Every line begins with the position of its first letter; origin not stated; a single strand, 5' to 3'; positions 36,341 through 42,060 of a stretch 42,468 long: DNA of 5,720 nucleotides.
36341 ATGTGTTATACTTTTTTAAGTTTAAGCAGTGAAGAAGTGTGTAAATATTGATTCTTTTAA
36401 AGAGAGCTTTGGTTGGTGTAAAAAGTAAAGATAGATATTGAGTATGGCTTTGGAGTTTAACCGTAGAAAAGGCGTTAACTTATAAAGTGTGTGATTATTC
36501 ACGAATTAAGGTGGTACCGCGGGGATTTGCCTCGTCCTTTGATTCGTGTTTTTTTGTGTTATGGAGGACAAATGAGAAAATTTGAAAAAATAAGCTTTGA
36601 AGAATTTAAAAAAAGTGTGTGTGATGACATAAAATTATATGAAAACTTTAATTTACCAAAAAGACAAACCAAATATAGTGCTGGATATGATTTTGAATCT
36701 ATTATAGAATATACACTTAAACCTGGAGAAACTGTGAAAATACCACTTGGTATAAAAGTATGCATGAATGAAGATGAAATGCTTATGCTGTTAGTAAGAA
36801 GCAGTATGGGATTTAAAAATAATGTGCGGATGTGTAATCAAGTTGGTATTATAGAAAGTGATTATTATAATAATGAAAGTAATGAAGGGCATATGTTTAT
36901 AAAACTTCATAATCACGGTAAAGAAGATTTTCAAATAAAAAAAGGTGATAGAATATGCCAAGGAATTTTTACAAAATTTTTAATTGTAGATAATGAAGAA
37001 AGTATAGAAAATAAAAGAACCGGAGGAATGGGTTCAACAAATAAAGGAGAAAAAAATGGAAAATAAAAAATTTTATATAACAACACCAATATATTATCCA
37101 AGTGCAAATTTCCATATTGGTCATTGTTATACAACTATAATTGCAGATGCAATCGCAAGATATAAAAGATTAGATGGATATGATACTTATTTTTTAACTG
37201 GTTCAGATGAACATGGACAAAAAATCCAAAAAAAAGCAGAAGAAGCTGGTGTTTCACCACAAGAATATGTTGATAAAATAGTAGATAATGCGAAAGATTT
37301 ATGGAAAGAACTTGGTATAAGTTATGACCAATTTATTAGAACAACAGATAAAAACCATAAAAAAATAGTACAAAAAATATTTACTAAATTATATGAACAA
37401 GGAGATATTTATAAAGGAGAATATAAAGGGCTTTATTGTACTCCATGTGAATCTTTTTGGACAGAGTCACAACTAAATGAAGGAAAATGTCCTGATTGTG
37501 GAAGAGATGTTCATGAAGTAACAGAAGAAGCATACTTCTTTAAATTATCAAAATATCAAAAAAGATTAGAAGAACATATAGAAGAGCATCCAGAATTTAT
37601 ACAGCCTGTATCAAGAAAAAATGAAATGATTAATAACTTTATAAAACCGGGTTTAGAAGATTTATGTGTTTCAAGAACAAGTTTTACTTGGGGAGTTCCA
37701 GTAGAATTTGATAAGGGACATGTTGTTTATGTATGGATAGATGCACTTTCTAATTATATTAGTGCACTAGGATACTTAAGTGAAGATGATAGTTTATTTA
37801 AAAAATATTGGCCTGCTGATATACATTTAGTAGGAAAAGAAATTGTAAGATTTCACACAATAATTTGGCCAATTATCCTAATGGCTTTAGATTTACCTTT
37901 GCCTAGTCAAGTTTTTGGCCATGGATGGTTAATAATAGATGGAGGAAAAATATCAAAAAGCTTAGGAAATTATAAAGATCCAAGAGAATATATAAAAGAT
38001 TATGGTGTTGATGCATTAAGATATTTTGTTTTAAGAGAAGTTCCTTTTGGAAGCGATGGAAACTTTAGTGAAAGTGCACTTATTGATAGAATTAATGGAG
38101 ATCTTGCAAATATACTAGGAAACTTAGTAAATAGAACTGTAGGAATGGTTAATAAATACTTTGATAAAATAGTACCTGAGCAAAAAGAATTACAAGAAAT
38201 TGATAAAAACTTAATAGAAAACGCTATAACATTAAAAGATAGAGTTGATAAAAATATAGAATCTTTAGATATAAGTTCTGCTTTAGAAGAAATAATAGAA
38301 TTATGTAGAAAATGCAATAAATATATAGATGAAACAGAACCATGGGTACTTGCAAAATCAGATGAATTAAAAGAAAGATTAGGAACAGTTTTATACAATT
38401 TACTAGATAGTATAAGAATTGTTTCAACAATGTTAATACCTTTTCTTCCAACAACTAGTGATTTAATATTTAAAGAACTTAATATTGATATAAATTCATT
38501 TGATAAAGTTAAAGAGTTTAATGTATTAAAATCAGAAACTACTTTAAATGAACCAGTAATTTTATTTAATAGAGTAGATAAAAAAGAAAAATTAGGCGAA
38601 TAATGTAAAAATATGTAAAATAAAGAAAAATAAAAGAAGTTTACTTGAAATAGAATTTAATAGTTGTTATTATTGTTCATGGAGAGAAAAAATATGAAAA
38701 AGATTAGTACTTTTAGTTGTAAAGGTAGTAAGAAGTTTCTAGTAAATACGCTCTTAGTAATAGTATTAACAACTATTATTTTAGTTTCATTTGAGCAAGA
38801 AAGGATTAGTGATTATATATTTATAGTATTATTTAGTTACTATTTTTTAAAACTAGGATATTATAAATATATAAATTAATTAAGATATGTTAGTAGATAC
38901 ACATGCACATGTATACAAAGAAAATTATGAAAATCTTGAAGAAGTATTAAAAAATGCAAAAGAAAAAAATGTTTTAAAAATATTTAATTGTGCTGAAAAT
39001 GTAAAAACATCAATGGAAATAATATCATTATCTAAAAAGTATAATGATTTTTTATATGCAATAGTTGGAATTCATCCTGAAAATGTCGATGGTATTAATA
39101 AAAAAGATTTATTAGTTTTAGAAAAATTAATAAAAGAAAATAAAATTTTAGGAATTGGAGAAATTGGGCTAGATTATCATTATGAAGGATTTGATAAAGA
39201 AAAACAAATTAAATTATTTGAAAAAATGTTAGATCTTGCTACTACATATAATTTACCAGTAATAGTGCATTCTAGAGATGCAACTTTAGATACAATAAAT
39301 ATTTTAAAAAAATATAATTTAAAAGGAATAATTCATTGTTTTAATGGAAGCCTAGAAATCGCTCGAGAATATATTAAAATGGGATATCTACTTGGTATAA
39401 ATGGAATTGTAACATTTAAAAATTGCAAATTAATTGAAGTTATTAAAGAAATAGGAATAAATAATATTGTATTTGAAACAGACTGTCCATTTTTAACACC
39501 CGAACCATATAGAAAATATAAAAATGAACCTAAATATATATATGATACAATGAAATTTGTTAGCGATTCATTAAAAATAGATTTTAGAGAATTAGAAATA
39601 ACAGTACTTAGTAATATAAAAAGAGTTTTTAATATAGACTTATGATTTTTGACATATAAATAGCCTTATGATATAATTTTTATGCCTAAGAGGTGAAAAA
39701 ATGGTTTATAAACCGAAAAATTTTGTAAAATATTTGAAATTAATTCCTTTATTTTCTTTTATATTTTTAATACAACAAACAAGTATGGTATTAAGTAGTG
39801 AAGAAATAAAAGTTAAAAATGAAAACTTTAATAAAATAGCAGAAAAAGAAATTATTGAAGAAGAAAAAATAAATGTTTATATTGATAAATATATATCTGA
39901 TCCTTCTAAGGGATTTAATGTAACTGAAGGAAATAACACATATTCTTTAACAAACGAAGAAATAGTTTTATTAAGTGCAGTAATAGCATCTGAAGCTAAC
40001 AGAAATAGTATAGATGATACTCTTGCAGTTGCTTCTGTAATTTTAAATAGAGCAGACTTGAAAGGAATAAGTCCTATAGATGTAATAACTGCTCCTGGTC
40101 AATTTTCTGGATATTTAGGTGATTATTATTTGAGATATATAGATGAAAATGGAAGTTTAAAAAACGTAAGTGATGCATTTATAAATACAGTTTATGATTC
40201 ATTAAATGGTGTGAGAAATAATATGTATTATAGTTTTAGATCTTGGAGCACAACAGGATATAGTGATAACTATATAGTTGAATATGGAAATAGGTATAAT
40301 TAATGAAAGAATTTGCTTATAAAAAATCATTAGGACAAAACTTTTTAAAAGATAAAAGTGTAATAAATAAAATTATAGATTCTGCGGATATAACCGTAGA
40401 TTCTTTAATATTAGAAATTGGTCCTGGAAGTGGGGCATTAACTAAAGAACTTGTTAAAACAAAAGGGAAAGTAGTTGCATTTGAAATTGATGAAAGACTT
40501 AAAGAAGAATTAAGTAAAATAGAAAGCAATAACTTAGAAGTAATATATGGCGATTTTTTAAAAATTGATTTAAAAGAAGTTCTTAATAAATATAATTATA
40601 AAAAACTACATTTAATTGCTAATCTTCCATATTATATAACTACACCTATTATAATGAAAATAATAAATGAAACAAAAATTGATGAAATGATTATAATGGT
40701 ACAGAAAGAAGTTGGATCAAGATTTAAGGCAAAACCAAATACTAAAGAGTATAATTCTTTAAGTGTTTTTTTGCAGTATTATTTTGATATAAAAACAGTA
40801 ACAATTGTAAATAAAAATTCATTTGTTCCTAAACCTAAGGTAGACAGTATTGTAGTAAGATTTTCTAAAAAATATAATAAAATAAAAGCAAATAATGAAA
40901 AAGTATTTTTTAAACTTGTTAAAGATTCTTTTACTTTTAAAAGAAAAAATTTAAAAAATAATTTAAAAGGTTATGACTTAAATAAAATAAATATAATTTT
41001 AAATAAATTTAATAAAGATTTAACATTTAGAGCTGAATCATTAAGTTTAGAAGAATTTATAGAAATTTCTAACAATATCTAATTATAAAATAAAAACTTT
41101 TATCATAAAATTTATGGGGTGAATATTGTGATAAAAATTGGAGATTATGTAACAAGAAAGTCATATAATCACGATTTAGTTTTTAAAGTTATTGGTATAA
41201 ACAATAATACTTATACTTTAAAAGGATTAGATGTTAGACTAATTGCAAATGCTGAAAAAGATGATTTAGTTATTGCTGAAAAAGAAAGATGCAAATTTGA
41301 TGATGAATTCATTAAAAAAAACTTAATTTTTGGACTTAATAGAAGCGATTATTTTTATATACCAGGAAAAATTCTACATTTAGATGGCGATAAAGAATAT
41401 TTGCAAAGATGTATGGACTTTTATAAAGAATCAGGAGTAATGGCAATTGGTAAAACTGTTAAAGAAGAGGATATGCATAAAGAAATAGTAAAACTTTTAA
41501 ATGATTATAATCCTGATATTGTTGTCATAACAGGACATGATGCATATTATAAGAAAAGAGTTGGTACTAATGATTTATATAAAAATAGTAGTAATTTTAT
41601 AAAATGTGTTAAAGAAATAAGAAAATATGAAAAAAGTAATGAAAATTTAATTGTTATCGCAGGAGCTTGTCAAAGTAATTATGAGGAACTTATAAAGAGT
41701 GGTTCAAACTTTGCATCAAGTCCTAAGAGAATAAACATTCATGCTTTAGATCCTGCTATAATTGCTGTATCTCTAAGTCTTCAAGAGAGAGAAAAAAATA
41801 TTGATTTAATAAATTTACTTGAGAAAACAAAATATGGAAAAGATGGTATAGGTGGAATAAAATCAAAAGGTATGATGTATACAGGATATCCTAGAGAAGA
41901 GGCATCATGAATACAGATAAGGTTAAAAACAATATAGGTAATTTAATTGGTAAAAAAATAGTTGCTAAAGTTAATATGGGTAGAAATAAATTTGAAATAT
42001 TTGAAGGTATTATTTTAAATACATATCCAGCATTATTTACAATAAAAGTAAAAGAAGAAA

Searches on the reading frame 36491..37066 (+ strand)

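Call 31: search_protein_families(library=pfam, proteins=[window:36491-37066:+], max_evalue=0.00001)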
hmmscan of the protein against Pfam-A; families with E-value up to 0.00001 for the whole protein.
window:36491-37066:+ (191 aa): 1 family
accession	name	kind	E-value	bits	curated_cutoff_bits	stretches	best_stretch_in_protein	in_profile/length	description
PF00692.24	dUTPase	-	2.3e-19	69.9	22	1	52-181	2-124/129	dUTPase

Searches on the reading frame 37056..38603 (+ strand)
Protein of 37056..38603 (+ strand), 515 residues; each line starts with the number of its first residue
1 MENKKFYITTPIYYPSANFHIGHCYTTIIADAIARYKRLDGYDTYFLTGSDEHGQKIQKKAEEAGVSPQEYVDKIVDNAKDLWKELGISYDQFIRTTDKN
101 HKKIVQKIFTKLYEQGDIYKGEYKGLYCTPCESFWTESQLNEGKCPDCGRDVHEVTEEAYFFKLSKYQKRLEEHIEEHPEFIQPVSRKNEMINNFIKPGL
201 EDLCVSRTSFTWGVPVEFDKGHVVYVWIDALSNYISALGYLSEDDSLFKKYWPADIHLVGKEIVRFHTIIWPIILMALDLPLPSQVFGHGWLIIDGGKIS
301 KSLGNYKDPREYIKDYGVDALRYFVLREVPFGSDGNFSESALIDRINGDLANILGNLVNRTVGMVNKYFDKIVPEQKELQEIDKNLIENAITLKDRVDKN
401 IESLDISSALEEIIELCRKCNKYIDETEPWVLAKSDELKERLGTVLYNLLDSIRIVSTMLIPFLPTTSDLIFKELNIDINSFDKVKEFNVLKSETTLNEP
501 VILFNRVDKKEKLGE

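Call 31: search_protein_families(library=pfam, proteins=[window:37056-38603:+], max_evalue=0.00001)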
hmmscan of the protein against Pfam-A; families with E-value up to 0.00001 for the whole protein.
window:37056-38603:+ (515 aa): 5 families
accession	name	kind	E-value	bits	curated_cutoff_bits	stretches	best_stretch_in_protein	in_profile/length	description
PF09334.17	tRNA-synt_1g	-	8.5e-119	397.2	20.1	2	157-361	181-390/391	tRNA synthetases class I (M)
PF00133.28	tRNA-synt_1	-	2.9e-36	125.6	22.7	2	3-217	22-244/414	tRNA synthetases class I (I, L, M and V)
PF01406.26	tRNA-synt_1e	-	4.9e-15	56.1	27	1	18-123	22-126/301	tRNA synthetases class I (C) catalytic domain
PF19303.5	Anticodon_3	-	1.2e-09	38.6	23.5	1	373-511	1-139/152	Anticodon binding domain of methionyl tRNA ligase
PF08264.19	Anticodon_1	-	1.2e-06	29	25.1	1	383-478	1-89/148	Anticodon-binding domain of tRNA ligase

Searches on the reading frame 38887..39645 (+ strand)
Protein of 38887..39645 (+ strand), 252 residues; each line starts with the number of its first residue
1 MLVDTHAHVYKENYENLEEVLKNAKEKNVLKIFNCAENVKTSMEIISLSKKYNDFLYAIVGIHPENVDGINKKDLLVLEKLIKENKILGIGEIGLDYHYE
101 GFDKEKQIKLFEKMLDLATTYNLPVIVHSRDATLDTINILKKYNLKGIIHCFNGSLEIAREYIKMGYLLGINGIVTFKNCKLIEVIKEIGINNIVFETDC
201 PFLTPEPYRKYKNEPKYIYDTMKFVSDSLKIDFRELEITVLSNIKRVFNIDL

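Call 31: search_protein_families(library=pfam, proteins=[window:38887-39645:+], max_evalue=0.00001)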
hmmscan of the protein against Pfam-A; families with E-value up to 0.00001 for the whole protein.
window:38887-39645:+ (252 aa): 1 family
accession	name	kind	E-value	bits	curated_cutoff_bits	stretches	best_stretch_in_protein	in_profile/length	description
PF01026.27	TatD_DNase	-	1.4e-71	241.3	27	1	3-249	1-253/253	TatD related DNase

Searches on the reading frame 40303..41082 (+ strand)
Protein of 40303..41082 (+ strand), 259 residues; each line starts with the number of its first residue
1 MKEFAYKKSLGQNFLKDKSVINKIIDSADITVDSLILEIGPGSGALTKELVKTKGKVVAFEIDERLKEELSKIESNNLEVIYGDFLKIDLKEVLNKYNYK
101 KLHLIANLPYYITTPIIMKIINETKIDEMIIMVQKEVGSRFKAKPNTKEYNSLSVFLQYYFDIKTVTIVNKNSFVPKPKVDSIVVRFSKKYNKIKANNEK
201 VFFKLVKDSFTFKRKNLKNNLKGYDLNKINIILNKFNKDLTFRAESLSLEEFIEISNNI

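Call 31: search_protein_families(library=pfam, proteins=[window:40303-41082:+], max_evalue=0.00001)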
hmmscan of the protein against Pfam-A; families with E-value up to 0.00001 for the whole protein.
window:40303-41082:+ (259 aa): 1 family
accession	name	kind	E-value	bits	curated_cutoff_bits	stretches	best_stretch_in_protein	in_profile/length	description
PF00398.26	RrnaAD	-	7.5e-64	215.8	24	1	6-255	4-257/263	Ribosomal RNA adenine dimethylase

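Call 71: find_encoding_contigs(protein=window:40303-41082:+, flank=10000, max_places=3)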
Protein window:40303-41082:+ (259 aa): no gene with exactly this product is on record in the collection.

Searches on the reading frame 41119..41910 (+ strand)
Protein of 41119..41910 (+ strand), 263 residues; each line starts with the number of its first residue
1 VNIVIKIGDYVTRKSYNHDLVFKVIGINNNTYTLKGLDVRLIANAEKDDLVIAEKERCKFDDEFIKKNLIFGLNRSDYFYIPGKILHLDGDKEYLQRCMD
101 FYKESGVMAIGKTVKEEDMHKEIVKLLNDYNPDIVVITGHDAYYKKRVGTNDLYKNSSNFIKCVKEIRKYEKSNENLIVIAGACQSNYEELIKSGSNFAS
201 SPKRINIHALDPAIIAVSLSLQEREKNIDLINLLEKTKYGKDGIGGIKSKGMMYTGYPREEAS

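Call 31: search_protein_families(library=pfam, proteins=[window:41119-41910:+], max_evalue=0.00001)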
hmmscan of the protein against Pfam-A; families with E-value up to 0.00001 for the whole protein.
window:41119-41910:+ (263 aa): 1 family
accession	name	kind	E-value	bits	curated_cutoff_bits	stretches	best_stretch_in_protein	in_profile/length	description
PF05582.17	Peptidase_U57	-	1.1e-87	294.3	25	2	74-258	94-280/280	YabG peptidase U57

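Call 68: find_encoding_contigs(protein=window:41119-41910:+, flank=10000, max_places=3)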
Protein window:41119-41910:+ (263 aa): no gene with exactly this product is on record in the collection.
